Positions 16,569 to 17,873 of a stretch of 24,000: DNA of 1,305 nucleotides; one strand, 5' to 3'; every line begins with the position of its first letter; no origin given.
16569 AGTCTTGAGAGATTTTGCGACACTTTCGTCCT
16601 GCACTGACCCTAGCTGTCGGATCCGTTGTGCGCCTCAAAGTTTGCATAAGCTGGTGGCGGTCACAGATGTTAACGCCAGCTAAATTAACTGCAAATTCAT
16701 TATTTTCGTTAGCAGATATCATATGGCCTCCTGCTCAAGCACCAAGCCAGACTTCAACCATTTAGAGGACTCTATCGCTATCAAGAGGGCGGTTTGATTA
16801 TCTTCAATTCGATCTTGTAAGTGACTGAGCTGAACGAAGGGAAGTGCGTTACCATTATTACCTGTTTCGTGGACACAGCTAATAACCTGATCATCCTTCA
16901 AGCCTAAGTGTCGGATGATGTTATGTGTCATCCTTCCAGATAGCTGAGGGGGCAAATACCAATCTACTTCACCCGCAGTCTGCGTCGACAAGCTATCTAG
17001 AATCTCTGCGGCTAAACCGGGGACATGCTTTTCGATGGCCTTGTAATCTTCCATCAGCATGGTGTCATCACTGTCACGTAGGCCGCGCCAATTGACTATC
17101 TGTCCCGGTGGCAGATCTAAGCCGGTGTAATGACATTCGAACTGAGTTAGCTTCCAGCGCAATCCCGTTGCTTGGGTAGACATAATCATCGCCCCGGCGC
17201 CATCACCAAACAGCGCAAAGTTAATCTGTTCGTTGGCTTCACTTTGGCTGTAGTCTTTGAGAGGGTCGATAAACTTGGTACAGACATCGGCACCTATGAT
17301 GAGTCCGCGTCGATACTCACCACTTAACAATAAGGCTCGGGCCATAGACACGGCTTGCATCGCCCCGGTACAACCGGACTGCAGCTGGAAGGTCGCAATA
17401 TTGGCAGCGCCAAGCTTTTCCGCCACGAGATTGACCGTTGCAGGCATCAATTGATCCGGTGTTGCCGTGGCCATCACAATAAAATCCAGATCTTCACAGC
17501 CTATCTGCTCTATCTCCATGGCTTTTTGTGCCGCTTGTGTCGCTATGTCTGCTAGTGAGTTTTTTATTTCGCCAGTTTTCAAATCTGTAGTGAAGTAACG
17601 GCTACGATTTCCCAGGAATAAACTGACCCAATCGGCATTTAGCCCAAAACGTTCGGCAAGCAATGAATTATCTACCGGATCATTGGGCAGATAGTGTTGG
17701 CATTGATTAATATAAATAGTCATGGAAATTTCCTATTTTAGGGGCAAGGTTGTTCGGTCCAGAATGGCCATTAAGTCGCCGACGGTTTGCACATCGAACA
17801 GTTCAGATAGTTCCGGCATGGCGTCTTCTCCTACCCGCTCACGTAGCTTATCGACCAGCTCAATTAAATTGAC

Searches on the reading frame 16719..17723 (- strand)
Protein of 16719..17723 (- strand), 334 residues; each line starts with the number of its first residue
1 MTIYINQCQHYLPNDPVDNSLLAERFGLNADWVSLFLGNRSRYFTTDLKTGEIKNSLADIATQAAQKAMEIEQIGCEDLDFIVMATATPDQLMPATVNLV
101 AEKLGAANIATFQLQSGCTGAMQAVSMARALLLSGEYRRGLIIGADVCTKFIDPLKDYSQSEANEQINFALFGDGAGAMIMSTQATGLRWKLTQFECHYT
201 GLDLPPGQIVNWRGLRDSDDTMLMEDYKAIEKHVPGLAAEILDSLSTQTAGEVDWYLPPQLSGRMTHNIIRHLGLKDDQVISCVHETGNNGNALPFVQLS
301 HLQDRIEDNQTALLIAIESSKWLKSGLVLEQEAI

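Call 4: search_protein_families(library=pfam, proteins=[window:16719-17723:-], max_evalue=0.01)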
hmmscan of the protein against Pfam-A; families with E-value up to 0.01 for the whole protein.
window:16719-17723:- (334 aa): 3 families
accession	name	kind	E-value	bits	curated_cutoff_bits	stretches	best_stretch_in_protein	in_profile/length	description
PF08545.16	ACP_syn_III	-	1e-14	54.6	24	1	112-195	1-74/80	3-Oxoacyl-[acyl-carrier-protein (ACP)] synthase III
PF08541.16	ACP_syn_III_C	-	4.7e-09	36.7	26.6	1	249-317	7-77/90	3-Oxoacyl-[acyl-carrier-protein (ACP)] synthase III C terminal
PF00195.25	Chal_sti_synt_N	-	1e-05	25.5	27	1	53-182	95-222/225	Chalcone and stilbene synthases, N-terminal domain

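Call 7: search_protein_families(library=ncbifam, proteins=[window:16719-17723:-], max_evalue=0.001)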
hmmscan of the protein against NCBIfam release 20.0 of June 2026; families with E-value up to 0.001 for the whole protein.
window:16719-17723:- (334 aa): 16 families
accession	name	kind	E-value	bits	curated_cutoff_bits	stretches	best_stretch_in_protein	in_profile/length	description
NF006829.0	PRK09352.1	subfamily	1.6e-42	145.6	249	1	3-317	5-308/322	beta-ketoacyl-ACP synthase 3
TIGR00747.1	fabH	subfamily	4.4e-38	131.1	292.1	1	4-317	4-309/322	beta-ketoacyl-ACP synthase III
NF004623.0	PRK05963.1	equivalog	2.2e-30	106.1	437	1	9-317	12-315/328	beta-ketoacyl-ACP synthase III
NF005541.0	PRK07204.1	equivalog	1.1e-25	90.7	402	1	3-317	5-316/329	beta-ketoacyl-ACP synthase III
NF005293.2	PRK06816.1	subfamily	7.4e-20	71.3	450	1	3-323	1-369/378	StlD/DarB family beta-ketosynthase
NF006720.0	PRK09258.1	equivalog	1.1e-16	61.1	285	1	54-311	58-319/338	3-oxoacyl-ACP synthase III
NF053539.1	resorcinol_DarB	exception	1e-14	54.5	550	1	2-182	2-199/377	dialkylresorcinol biosynthesis protein DarB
NF005308.0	PRK06840.1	equivalog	2.8e-13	49.6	315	1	1-186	3-177/339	3-oxoacyl-ACP synthase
NF003274.0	PRK04262.1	equivalog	1.1e-12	47.7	244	1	58-316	52-294/347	hydroxymethylglutaryl-CoA synthase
NF009519.0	PRK12880.1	equivalog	2.8e-12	46.6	436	1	54-232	57-228/353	beta-ketoacyl-ACP synthase III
NF005703.0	PRK07515.1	equivalog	4.1e-11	42.4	304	1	56-187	95-216/373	beta-ketoacyl-ACP synthase III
TIGR01835.1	HMG-CoA-S_prok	equivalog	2e-07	30.1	360.35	1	5-148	3-139/382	hydroxymethylglutaryl-CoA synthase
NF004715.0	PRK06059.1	equivalog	2e-06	27.1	424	1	53-171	19-138/399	lipid-transfer protein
NF004720.0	PRK06064.1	subfamily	2.3e-06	26.6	420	1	53-165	18-132/389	thiolase domain-containing protein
TIGR00748.1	HMG_CoA_syn_Arc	equivalog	1e-05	24.9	353.35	0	57-148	50-142/345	hydroxymethylglutaryl-CoA synthase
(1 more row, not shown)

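Call 17: search_solved_structures(query=window:16719-17723:-, max_evalue=0.00001)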
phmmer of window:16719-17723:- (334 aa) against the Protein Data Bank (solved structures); distinct sequences matched with E-value up to 0.00001: 60.
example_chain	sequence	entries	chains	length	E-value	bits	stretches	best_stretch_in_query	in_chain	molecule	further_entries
5by7_A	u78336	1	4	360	7.1e-81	274.9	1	5-330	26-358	3-oxoacyl-ACP synthase III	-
4ryb_A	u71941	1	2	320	1.1e-33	119.8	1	9-297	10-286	3-oxoacyl-[acyl-carrier-protein] synthase 3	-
4dfe_A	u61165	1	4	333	3e-29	105.2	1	10-314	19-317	3-oxoacyl-[acyl-carrier-protein] synthase 3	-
5bqs_A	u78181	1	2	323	1.8e-26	96.1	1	5-300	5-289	3-oxoacyl-[acyl-carrier-protein] synthase 3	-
1zow_A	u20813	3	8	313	8.5e-25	90.6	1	8-316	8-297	3-oxoacyl-[acyl-carrier-protein] synthase III | 3-oxoacyl-[acyl-carrier-protein] synthase 3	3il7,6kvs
4wzu_A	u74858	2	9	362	2.8e-23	85.6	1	56-311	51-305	3-oxoacyl-[acyl-carrier-protein] synthase 3 protein 2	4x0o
3il4_A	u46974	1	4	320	1.1e-22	83.7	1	8-295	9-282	3-oxoacyl-[acyl-carrier-protein] synthase 3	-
3il6_A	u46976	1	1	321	1.5e-22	83.2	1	8-295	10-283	3-oxoacyl-[acyl-carrier-protein] synthase 3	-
4nhd_A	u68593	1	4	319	2.7e-22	82.4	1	10-316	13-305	3-oxoacyl-[acyl-carrier-protein] synthase 3 protein 1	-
4x9k_A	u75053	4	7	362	5.1e-22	81.5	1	56-311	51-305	3-oxoacyl-[acyl-carrier-protein] synthase 3 protein 2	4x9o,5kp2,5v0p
3il5_A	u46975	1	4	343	1e-21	80.5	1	8-295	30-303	3-oxoacyl-[acyl-carrier-protein] synthase 3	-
9j6e_A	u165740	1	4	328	2.7e-21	79.1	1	10-316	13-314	3-oxopimeloyl-[acyl-carrier-protein] synthase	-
6kue_A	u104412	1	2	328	6.8e-21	77.8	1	10-316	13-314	3-oxoacyl-[acyl-carrier-protein] synthase III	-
9w96_A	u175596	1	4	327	6.6e-20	74.5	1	10-316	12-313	3-oxopimeloyl-[acyl-carrier-protein] synthase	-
4ylt_A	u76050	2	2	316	6.5e-19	71.3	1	11-316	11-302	3-oxoacyl-[acyl-carrier-protein] synthase 3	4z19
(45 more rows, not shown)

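Call 20: search_solved_structures(query=window:16719-17723:-, max_evalue=1e-40, show_alignments=1)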
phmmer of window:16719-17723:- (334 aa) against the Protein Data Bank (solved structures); distinct sequences matched with E-value up to 1e-40: 1.
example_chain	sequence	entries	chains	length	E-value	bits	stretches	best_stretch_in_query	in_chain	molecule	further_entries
5by7_A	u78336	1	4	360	7.1e-81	274.9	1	5-330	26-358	3-oxoacyl-ACP synthase III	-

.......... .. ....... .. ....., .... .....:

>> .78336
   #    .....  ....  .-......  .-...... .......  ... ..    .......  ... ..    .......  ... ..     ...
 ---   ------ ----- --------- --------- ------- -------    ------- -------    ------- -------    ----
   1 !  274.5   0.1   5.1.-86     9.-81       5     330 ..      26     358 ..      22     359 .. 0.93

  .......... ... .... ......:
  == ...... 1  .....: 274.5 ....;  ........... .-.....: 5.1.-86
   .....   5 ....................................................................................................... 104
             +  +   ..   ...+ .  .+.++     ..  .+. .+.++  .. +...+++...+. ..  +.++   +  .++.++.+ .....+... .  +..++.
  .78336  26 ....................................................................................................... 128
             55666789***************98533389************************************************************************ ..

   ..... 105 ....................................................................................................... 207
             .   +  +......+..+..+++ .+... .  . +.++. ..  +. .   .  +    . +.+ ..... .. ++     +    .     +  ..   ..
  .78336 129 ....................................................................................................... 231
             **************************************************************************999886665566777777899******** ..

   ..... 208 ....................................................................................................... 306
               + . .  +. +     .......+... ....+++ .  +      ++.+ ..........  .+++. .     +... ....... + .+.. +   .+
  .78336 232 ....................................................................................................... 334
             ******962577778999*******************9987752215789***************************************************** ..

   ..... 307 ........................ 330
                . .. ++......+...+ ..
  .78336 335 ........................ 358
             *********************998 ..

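Call 63: find_homologous_proteins(query=window:16719-17723:-, max_evalue=1e-20)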
Query window:16719-17723:- (334 aa): 2236 proteins with E <= 1e-20 among 8000 candidates; the best 120 are listed.
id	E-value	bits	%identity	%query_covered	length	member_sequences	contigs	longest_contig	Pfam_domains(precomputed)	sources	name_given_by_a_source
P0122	3.8e-222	754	100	100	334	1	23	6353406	PF08545.17,PF08541.17,PF00195.26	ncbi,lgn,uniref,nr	ncbi:3-oxoacyl-(acyl-carrier-protein) synthase III [Shewanella psychrophila]|uniref:3-oxoacyl-(Acyl-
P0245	4.4e-173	593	75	100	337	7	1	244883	PF08545.17,PF08541.17,PF00195.26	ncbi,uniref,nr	ncbi:3-oxoacyl-[acyl-carrier-protein] synthase III C-terminal domain-containing protein [Enterovibri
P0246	9.9e-111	388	53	99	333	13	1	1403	PF08545.17,PF08541.17,PF00195.26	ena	-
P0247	9.1e-109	381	53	100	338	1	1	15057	PF08545.17,PF00108.30,PF08541.17,PF08392.19,PF00195.26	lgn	-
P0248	2.8e-105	370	53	99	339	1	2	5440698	PF08545.17,PF08541.17,PF00195.26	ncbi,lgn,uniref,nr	ncbi:3-oxoacyl-ACP synthase III family protein [Serratia marcescens]|uniref:3-oxoacyl-[acyl-carrier-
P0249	6.0e-105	369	55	100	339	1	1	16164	PF08545.17,PF08541.17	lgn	-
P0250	7.9e-105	368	55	100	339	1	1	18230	PF08545.17,PF08541.17,PF00195.26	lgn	-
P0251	3.0e-104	367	53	100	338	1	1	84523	PF08545.17,PF08541.17,PF00195.26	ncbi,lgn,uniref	ncbi:3-oxoacyl-[acyl-carrier-protein] synthase III C-terminal domain-containing protein [Rouxiella b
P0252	3.4e-104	366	54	99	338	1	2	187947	PF08545.17,PF00108.30,PF08541.17,PF00195.26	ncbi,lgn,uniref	ncbi:3-oxoacyl-ACP synthase III family protein [Rouxiella sp. T17]|uniref:3-oxoacyl-ACP synthase III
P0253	5.8e-104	366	53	99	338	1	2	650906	PF08545.17,PF08541.17,PF08392.19,PF00195.26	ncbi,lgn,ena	-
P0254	1.0e-103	365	53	100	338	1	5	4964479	PF08545.17,PF08541.17,PF00195.26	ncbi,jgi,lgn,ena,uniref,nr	ncbi:3-oxoacyl-ACP synthase III family protein [Rouxiella badensis]|uniref:3-oxoacyl-ACP synthase n=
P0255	1.1e-103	365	53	100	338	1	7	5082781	PF08545.17,PF08541.17,PF00195.26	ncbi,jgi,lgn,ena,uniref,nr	ncbi:3-oxoacyl-[acyl-carrier-protein] synthase III C-terminal domain-containing protein [Rouxiella b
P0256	1.1e-103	365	53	100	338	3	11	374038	PF08545.17,PF08541.17,PF00195.26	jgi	jgi:3-oxoacyl-[acyl-carrier-protein] synthase-3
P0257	1.2e-103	365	54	99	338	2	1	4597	PF08545.17,PF00108.30,PF08541.17,PF00195.26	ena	-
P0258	5.2e-103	362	53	100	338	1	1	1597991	PF08545.17,PF08541.17,PF00195.26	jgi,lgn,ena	-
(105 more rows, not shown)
